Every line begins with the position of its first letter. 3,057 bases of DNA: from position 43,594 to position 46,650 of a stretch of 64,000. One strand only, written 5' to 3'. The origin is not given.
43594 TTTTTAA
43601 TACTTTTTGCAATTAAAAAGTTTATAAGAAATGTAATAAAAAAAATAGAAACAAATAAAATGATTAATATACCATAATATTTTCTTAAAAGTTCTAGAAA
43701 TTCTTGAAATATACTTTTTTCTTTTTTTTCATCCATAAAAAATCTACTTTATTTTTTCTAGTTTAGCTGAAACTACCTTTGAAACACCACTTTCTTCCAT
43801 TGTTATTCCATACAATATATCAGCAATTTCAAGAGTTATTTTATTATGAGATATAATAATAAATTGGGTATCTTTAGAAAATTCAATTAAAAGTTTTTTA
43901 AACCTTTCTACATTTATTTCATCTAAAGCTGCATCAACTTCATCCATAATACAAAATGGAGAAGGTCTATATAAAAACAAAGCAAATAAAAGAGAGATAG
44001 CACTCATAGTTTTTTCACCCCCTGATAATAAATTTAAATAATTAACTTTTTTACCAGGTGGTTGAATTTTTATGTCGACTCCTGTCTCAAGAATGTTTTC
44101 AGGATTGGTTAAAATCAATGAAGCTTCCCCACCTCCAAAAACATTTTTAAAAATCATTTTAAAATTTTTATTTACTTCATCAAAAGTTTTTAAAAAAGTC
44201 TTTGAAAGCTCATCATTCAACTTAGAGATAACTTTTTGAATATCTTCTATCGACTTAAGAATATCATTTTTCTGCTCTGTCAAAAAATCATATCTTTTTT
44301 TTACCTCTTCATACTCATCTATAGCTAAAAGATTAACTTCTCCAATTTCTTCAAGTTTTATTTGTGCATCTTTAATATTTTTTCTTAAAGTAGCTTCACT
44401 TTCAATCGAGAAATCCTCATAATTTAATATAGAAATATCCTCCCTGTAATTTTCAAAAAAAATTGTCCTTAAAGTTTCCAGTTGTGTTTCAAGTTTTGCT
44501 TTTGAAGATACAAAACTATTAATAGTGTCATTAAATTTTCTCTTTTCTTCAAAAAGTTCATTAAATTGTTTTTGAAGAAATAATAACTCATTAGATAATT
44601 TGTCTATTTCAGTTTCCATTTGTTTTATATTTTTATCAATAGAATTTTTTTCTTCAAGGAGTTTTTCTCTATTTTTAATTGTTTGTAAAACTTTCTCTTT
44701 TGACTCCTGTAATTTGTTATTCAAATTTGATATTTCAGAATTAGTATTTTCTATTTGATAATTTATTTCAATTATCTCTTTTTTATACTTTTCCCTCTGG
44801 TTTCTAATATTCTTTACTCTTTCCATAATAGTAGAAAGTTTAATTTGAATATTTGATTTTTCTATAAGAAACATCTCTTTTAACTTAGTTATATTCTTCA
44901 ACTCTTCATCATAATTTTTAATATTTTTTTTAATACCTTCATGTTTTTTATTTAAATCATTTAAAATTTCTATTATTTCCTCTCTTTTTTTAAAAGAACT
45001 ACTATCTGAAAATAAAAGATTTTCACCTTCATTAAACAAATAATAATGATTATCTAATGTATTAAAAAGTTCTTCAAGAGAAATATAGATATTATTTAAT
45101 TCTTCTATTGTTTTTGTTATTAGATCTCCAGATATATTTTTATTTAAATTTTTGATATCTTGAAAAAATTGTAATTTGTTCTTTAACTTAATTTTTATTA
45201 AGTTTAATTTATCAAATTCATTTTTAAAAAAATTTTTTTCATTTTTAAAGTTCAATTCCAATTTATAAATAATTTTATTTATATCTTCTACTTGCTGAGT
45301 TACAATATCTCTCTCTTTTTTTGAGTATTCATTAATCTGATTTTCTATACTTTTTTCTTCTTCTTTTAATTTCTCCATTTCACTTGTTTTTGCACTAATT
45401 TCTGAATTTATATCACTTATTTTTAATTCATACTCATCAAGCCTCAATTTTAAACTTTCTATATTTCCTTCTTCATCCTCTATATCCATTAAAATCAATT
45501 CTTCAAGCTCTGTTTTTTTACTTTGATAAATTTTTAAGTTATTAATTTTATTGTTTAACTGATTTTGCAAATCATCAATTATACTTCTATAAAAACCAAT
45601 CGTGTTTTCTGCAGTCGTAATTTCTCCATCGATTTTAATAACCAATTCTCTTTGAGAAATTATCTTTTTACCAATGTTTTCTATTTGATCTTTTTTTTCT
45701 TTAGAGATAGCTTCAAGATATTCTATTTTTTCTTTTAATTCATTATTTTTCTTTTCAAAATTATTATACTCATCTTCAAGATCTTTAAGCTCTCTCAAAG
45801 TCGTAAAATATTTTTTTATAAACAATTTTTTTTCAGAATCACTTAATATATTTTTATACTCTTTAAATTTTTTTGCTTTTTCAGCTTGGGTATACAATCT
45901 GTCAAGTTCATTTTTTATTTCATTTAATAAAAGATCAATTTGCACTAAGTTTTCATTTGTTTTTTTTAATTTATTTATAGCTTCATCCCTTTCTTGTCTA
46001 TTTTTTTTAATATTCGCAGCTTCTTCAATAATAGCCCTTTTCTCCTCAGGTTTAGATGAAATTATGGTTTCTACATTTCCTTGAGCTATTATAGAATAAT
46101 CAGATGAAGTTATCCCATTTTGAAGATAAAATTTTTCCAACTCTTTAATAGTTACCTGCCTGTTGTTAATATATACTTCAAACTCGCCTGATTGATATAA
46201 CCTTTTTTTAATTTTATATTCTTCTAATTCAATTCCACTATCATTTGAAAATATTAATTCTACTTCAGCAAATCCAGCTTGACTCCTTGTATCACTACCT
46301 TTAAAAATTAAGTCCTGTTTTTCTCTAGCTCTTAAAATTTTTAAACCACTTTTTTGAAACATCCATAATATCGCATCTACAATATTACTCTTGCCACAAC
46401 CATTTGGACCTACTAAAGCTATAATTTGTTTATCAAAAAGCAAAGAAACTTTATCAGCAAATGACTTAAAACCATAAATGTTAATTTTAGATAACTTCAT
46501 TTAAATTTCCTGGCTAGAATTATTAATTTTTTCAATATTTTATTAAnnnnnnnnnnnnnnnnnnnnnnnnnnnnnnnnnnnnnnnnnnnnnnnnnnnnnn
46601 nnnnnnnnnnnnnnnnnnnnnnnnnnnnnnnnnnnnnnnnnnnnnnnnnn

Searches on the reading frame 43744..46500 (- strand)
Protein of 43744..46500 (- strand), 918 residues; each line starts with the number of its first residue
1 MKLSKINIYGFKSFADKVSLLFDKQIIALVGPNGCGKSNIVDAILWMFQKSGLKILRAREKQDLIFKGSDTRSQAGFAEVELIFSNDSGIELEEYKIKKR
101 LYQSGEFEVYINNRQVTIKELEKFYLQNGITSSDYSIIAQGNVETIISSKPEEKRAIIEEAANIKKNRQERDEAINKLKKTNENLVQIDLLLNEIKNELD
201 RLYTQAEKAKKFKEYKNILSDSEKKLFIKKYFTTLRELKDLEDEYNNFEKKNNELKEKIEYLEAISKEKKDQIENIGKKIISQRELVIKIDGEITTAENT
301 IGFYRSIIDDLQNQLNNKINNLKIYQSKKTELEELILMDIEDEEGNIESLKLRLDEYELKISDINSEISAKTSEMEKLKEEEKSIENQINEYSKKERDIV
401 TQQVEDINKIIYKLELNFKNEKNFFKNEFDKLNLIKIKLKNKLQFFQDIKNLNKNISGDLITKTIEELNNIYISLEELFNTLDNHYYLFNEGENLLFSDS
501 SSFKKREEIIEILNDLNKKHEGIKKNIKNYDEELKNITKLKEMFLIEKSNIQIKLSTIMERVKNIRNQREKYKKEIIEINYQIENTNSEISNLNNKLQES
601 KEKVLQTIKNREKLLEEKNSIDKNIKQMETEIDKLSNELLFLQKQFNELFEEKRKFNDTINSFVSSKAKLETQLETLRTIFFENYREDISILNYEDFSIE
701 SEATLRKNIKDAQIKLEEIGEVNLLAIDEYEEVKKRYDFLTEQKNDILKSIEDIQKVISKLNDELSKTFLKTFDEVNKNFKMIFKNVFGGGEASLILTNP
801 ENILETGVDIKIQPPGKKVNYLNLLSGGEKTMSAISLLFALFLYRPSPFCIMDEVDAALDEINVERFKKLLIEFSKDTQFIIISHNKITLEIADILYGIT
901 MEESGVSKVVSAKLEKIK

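Call 70: search_protein_families(library=pfam, proteins=[window:43744-46500:-], max_evalue=0.00001)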
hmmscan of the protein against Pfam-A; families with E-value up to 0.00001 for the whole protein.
window:43744-46500:- (918 aa): 4 families
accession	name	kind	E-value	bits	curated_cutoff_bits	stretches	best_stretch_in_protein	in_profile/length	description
PF02463.25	SMC_N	-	2.1e-50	171.6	40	1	3-907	2-219/220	RecF/RecN/SMC N terminal domain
PF13476.12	AAA_23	-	4.3e-15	57.3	27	1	5-199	1-200/201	AAA domain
PF13304.12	AAA_21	-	3.7e-09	37.5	27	1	26-107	1-95/304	AAA domain, putative AbiEii toxin, Type IV TA system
PF13175.12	AAA_15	-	1.7e-08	34.9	32.1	1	1-323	1-276/374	AAA ATPase domain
